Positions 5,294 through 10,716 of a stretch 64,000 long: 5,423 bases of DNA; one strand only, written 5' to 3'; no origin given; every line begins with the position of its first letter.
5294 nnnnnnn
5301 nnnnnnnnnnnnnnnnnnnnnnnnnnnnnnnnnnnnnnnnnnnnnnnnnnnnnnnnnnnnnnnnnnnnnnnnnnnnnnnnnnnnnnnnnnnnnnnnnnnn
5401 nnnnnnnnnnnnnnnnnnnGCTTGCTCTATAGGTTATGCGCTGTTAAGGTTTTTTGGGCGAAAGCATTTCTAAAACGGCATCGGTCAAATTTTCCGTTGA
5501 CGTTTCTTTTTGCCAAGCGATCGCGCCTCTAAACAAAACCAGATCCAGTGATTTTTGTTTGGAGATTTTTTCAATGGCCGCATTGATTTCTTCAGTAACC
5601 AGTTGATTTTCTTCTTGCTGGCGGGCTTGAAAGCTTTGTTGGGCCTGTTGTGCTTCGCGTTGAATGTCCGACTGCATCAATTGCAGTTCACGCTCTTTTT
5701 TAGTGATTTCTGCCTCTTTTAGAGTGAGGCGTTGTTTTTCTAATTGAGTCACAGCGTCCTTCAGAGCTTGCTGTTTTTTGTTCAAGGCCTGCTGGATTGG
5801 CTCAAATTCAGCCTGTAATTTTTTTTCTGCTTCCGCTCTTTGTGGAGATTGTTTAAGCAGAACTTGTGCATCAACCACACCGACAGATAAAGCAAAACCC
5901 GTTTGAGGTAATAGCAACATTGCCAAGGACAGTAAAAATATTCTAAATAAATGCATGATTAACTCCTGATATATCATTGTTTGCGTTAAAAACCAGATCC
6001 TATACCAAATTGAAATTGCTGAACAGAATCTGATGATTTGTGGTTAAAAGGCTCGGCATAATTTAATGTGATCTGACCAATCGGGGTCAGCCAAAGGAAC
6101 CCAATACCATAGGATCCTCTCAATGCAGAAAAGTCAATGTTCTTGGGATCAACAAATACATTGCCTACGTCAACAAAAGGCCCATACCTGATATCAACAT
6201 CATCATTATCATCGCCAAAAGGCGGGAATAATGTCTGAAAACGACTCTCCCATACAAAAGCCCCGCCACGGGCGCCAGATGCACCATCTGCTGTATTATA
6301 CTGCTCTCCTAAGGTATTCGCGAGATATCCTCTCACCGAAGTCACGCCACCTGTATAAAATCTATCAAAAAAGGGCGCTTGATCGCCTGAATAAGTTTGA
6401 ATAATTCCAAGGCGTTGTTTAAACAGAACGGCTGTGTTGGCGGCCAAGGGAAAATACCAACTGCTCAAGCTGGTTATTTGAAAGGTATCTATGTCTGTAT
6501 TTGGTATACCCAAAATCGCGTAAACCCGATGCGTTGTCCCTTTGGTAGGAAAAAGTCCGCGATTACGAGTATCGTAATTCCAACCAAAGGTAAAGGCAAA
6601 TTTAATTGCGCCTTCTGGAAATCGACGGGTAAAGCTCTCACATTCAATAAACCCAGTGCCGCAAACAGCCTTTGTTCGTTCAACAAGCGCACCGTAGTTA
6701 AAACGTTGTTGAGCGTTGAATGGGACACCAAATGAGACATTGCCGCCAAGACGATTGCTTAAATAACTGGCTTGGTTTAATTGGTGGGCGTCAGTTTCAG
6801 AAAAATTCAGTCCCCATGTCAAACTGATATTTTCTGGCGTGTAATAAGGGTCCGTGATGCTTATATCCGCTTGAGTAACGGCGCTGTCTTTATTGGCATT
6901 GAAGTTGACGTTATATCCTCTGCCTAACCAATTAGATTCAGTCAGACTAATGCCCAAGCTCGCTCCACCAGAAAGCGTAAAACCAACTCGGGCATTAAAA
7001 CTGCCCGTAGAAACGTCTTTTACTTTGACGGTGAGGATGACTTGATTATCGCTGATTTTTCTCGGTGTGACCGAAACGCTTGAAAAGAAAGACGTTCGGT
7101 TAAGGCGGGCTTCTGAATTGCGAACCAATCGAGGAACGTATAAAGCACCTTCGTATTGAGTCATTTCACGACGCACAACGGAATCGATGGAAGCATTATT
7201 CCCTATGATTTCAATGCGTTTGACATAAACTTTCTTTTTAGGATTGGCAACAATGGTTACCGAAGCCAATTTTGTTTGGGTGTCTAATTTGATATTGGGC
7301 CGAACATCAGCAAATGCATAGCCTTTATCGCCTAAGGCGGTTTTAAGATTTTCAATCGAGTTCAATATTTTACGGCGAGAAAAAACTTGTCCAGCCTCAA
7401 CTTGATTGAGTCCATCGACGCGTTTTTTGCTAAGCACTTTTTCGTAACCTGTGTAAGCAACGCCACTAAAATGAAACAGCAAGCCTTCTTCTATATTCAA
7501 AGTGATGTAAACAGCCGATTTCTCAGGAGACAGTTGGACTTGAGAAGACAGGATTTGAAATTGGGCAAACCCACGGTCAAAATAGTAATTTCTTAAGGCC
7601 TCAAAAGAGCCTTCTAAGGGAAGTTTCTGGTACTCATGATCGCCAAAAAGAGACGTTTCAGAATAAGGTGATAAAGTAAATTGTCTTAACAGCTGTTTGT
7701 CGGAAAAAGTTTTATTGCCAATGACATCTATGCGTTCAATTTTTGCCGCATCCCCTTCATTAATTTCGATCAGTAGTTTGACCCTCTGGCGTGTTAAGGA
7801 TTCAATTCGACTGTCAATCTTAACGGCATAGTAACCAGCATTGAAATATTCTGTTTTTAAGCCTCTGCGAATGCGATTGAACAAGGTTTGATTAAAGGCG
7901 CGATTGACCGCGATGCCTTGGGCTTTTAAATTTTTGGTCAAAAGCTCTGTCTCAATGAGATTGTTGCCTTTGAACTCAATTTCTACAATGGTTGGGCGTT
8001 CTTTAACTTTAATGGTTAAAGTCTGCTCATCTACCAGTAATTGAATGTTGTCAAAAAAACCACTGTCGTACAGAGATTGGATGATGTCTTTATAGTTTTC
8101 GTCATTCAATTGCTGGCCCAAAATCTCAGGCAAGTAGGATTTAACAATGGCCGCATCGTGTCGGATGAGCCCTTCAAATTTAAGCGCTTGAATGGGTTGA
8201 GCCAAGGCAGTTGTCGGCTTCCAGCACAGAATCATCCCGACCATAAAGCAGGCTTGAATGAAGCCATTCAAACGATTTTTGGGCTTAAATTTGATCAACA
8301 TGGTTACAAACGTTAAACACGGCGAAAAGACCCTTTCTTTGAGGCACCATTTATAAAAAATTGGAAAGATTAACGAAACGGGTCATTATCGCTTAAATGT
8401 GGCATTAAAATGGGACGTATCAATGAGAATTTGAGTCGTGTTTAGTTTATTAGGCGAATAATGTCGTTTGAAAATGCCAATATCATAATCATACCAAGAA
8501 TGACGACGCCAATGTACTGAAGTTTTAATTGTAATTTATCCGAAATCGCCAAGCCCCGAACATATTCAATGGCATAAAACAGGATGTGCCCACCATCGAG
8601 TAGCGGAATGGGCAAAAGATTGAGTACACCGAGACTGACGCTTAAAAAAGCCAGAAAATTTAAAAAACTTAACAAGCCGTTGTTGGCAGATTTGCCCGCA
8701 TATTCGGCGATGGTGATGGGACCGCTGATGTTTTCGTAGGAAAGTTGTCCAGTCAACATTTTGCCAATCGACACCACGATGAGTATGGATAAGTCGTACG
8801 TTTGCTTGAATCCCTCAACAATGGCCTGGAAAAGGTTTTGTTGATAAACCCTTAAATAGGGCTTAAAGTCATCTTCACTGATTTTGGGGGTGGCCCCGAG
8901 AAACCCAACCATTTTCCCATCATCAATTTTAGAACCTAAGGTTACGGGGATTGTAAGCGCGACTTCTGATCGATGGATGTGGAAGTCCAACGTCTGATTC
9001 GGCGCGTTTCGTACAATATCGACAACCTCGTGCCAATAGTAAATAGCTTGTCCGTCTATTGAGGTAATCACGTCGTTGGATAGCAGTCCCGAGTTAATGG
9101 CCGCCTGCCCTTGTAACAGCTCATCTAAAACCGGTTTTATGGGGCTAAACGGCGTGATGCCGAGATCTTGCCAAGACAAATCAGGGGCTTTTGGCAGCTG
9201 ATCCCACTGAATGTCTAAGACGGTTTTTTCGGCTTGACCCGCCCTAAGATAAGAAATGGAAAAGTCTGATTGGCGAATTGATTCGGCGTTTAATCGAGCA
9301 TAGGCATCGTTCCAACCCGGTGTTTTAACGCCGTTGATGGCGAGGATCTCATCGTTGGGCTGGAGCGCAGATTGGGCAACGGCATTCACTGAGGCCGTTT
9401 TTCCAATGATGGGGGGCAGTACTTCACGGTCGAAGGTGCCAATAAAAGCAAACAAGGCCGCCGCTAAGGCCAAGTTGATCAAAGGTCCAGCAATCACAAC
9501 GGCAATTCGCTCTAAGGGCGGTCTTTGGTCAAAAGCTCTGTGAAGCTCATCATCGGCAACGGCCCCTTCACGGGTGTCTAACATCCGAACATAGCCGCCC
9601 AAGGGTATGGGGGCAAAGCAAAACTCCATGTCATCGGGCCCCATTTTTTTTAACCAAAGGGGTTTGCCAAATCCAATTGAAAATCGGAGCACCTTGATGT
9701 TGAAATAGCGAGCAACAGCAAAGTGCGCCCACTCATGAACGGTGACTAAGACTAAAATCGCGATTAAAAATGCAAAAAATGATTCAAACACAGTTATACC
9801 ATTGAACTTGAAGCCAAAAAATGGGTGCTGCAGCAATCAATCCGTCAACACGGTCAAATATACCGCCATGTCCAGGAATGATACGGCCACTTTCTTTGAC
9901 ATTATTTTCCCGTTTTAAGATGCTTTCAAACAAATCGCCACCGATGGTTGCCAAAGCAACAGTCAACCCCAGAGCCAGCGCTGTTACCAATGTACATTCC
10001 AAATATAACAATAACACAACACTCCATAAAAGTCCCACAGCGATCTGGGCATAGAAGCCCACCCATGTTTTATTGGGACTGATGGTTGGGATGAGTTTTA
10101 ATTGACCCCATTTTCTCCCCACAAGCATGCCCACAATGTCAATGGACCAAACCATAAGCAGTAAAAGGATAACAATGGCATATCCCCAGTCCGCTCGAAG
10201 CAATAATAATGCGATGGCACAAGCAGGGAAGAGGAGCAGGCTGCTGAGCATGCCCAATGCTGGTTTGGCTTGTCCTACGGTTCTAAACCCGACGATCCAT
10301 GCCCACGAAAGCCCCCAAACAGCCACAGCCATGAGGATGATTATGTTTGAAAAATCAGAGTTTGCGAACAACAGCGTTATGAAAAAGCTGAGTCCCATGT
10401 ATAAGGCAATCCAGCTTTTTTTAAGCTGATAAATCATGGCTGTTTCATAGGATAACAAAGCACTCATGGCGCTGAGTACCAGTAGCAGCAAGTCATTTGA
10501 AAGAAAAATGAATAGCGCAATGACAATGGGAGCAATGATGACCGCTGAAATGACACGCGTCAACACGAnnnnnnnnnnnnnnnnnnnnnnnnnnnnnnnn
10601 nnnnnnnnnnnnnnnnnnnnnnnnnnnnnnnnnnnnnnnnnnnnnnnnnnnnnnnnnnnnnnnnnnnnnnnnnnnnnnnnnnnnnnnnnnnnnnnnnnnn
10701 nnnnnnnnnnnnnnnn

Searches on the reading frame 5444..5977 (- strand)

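Call 83: search_protein_families(library=pfam, proteins=[window:5444-5977:-], max_evalue=0.00001)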
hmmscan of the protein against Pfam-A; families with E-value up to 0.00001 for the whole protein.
window:5444-5977:- (177 aa): 1 family
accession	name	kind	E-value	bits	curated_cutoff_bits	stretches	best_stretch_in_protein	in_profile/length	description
PF03938.19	OmpH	-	2e-26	93.3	32.4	1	32-172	2-141/141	Outer membrane protein (OmpH-like)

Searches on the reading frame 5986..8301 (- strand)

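Call 83: search_protein_families(library=pfam, proteins=[window:5986-8301:-], max_evalue=0.00001)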
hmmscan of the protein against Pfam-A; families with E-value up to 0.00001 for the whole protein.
window:5986-8301:- (771 aa): 2 families
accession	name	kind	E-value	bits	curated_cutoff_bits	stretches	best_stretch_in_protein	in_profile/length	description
PF01103.29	Omp85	-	4.9e-51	174.6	24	1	457-771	1-325/325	Omp85 superfamily domain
PF07244.20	POTRA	-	1e-48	164.4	21.3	4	187-273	2-79/79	Surface antigen variable number repeat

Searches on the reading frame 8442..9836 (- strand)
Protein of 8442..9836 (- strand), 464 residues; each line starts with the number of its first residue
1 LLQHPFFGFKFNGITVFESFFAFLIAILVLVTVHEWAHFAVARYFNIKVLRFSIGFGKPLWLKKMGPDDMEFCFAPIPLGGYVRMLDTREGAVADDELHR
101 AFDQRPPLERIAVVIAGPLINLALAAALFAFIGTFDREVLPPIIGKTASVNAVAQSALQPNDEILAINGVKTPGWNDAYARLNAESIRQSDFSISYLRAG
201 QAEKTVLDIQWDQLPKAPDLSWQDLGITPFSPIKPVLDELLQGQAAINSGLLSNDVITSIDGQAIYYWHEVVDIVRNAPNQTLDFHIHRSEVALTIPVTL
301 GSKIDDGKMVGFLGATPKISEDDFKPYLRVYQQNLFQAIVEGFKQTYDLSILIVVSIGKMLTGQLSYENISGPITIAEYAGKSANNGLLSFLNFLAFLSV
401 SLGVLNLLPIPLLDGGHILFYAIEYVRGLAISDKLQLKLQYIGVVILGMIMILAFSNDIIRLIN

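Call 83: search_protein_families(library=pfam, proteins=[window:8442-9836:-], max_evalue=0.00001)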
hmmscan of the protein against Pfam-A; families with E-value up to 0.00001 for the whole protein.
window:8442-9836:- (464 aa): 4 families
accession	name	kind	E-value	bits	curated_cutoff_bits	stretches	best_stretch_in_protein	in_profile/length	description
PF02163.28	Peptidase_M50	-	1.1e-64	218.2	27.2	1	22-447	1-218/221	Peptidase family M50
PF00595.29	PDZ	-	3.6e-08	34.1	23.2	0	153-180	37-65/81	PDZ domain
PF17820.7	PDZ_6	-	4.8e-08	33.1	27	0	245-281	10-46/54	PDZ domain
PF13180.12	PDZ_2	-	5.9e-08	33.3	27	0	243-300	22-80/80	PDZ domain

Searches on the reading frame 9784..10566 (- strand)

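Call 59: search_protein_families(library=pfam, proteins=[window:9784-10566:-], max_evalue=0.00001)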
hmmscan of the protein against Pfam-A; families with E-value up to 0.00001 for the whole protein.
window:9784-10566:- (260 aa): 1 family
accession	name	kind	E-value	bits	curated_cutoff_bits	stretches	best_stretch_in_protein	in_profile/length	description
PF01148.25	CTP_transf_1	-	1.7e-45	156.4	24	1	3-254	2-261/264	Cytidylyltransferase family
